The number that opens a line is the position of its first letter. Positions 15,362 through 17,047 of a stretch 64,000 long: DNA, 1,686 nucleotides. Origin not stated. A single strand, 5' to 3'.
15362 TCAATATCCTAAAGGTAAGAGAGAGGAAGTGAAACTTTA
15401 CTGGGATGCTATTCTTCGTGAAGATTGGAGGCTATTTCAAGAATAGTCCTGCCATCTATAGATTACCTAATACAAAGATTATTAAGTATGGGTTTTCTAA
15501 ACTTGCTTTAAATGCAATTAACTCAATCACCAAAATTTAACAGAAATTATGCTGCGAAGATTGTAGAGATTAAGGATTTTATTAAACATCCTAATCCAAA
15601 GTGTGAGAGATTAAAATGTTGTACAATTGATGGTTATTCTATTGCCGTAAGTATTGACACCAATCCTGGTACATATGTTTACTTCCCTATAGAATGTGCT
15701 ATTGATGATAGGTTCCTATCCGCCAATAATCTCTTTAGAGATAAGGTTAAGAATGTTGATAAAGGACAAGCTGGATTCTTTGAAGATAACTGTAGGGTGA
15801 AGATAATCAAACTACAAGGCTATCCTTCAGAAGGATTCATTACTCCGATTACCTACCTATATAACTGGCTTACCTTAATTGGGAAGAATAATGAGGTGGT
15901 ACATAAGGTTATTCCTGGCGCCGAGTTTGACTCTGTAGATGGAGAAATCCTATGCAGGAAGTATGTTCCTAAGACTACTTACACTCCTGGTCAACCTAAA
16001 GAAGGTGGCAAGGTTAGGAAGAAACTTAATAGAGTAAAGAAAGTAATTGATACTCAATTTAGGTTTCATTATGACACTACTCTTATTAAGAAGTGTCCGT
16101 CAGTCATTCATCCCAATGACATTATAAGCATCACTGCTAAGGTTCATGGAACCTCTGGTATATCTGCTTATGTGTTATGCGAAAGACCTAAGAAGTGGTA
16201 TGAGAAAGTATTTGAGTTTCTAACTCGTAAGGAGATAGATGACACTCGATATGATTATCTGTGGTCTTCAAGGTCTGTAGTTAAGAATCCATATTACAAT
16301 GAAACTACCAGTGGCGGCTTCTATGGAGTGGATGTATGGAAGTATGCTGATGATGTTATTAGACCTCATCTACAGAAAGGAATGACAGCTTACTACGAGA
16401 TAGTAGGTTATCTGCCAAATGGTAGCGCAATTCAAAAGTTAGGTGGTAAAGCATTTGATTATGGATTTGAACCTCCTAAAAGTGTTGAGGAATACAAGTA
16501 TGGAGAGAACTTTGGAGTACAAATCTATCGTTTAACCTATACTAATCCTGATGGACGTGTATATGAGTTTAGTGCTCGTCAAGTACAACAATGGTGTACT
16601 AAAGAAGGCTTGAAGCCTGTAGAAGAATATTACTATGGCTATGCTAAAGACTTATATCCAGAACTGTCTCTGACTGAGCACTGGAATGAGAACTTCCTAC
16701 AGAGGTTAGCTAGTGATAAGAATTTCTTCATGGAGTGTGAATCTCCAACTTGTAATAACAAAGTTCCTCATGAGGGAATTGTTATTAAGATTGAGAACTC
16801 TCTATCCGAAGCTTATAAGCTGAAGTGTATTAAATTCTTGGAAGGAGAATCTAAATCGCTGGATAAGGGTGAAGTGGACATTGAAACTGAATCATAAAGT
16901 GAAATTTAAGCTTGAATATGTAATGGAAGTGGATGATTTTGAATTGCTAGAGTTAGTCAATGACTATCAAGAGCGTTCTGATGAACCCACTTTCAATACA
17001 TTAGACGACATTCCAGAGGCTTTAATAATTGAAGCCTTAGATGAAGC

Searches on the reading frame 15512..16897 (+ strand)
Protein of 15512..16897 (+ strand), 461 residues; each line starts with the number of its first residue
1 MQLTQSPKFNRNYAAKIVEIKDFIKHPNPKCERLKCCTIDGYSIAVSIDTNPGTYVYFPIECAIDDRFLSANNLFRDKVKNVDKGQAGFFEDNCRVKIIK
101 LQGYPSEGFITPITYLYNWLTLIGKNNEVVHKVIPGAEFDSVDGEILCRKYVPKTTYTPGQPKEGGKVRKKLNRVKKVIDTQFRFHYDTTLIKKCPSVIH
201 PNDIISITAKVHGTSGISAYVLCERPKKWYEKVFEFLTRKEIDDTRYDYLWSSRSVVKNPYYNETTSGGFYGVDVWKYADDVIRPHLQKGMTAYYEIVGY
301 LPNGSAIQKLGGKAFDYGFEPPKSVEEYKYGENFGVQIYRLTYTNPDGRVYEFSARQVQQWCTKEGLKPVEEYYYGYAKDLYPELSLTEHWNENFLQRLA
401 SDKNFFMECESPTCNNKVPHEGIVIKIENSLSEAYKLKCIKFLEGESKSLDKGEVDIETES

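Call 18: search_protein_families(library=phrogs, proteins=[window:15512-16897:+], max_evalue=0.00001)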
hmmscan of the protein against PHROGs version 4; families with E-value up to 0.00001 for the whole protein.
window:15512-16897:+ (461 aa): 1 family
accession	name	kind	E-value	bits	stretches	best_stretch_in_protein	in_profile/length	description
phrog_968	-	DNA, RNA and nucleotide metabolism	3.7e-40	139.1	1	10-452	6-398/398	RNA ligase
